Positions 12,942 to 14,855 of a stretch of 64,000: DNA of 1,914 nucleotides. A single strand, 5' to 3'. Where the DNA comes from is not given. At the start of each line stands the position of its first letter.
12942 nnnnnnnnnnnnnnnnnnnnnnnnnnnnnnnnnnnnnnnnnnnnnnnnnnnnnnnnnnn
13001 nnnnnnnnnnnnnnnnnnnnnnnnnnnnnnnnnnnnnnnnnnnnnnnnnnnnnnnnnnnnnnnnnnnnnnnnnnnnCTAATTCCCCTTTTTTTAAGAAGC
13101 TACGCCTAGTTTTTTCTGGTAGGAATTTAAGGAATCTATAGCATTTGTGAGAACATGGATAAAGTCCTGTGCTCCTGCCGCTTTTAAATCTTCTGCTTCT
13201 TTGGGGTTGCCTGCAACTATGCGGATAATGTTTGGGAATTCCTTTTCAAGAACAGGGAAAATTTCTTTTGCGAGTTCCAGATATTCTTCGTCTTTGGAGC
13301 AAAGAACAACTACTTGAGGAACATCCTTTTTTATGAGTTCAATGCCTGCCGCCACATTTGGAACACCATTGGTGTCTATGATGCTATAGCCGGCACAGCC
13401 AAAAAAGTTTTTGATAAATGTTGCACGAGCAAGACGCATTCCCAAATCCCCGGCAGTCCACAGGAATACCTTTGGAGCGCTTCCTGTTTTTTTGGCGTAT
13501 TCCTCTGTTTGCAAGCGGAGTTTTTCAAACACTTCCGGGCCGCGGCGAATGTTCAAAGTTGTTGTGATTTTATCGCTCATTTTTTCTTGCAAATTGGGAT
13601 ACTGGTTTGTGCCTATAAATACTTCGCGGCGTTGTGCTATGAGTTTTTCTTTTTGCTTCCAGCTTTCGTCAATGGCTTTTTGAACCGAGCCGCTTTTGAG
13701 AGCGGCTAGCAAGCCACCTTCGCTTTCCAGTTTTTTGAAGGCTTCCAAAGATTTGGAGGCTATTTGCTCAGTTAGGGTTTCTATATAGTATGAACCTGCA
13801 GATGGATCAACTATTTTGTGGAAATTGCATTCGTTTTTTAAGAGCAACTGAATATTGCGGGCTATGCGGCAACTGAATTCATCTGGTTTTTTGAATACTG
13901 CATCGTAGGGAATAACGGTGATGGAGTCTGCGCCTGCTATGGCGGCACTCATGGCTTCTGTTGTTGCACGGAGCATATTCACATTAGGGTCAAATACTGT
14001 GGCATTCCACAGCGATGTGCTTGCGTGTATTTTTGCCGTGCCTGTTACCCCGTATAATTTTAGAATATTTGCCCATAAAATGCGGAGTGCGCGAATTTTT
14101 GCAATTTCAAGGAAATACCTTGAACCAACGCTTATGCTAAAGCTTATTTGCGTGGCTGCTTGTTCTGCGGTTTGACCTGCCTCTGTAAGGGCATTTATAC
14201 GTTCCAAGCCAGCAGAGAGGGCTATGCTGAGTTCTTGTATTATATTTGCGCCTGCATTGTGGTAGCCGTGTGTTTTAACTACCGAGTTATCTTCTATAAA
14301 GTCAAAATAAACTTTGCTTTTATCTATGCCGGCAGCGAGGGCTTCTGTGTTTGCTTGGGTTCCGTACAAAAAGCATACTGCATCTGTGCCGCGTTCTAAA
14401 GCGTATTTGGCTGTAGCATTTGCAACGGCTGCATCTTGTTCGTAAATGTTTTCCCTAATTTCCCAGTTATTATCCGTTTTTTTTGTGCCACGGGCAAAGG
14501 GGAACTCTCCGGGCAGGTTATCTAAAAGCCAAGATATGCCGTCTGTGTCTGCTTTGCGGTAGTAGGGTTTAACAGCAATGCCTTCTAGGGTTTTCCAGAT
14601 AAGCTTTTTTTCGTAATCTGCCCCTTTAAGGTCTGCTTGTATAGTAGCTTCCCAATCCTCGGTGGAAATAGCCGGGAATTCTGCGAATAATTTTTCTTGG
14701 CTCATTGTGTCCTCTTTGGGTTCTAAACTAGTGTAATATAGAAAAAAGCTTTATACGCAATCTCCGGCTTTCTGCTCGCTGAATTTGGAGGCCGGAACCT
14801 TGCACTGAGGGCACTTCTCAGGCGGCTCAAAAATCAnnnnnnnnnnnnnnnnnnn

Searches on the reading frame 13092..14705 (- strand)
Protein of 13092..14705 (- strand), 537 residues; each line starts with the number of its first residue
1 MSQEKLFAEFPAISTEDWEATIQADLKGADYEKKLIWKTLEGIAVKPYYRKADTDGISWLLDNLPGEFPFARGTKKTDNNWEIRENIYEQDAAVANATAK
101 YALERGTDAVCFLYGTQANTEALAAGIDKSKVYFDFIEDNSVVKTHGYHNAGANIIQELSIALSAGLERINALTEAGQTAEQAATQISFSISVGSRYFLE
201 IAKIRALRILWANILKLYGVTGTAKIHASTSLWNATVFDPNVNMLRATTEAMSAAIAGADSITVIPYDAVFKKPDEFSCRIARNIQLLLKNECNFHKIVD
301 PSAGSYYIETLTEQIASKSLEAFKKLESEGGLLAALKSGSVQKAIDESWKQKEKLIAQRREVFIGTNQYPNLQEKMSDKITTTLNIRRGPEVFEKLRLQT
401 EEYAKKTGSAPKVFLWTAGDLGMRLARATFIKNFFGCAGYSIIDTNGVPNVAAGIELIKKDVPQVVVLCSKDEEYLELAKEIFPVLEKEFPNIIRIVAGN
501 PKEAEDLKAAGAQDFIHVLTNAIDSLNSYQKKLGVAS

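Call 53: search_protein_families(library=pfam, proteins=[window:13092-14705:-], max_evalue=0.00001)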
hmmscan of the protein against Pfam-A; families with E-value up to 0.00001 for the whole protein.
window:13092-14705:- (537 aa): 1 family
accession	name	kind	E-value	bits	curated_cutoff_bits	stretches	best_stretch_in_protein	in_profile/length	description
PF01642.28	MM_CoA_mutase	-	1e-108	364.6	22.1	2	143-444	203-505/512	Methylmalonyl-CoA mutase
